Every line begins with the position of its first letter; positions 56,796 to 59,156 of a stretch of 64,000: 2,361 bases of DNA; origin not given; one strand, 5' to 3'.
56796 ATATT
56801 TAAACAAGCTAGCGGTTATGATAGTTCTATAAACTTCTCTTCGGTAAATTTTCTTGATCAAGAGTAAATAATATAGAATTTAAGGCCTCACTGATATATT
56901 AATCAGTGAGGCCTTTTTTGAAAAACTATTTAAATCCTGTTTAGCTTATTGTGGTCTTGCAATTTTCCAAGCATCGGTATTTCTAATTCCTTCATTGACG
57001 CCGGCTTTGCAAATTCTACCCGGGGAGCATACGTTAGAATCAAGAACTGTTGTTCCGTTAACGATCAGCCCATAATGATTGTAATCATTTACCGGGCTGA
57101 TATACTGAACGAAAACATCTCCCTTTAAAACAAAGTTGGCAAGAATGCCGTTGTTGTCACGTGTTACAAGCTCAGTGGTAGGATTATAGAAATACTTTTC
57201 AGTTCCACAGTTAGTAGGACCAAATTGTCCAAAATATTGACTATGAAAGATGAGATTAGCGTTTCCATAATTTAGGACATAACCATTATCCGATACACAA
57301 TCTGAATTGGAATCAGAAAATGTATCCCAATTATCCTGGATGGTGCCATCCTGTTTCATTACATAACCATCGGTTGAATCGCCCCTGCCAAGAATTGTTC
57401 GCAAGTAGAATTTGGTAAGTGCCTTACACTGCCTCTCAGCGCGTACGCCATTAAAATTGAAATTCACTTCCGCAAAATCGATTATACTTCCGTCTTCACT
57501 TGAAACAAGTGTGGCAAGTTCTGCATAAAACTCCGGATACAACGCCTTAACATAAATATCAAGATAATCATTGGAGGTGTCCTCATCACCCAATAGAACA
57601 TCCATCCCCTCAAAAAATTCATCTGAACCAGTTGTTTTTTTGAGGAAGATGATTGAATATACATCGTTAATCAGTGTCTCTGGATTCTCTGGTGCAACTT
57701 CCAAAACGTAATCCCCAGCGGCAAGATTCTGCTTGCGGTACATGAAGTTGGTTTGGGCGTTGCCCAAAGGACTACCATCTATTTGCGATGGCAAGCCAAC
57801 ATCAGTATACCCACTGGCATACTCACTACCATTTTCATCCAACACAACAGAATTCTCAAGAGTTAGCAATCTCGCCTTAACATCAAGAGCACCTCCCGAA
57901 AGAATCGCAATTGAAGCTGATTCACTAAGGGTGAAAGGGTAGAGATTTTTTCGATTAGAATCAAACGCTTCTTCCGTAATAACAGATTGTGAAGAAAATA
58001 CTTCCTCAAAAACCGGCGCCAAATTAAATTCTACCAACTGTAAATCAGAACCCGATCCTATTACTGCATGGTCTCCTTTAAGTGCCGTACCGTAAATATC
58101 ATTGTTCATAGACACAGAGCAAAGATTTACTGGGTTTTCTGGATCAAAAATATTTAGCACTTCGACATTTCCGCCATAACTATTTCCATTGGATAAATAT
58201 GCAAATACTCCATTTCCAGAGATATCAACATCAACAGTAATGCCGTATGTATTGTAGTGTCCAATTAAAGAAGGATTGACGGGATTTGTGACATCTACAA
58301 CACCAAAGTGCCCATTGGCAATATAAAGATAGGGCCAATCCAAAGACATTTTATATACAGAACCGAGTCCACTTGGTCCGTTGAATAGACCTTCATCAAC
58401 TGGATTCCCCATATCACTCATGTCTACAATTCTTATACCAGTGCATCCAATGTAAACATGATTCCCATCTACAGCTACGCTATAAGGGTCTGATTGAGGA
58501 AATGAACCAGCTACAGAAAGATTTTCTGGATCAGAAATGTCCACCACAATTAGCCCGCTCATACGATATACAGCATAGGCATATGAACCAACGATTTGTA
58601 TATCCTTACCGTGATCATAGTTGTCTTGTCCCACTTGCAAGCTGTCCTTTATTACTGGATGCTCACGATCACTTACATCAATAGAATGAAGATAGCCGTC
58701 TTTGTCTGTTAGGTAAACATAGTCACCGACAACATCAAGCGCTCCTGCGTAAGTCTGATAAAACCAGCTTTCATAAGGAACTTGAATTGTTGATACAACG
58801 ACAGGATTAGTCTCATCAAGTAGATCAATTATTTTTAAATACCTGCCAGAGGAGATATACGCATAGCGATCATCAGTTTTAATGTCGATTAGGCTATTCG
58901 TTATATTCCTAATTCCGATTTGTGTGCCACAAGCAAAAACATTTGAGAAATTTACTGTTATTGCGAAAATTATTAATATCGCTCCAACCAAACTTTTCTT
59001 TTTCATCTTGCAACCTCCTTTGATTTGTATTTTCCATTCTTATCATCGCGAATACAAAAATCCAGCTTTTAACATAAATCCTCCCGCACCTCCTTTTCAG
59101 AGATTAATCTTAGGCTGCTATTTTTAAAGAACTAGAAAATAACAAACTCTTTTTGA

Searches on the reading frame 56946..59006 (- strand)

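Call 27: search_protein_families(library=pfam, max_evalue=0.00001, proteins=[window:56946-59006:-])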
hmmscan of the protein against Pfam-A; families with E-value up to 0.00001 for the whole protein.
window:56946-59006:- (686 aa): 1 family
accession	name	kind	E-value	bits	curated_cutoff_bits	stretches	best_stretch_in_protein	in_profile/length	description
PF08309.17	LVIVD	-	4.1e-22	77.7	20.2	1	134-169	5-40/42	LVIVD repeat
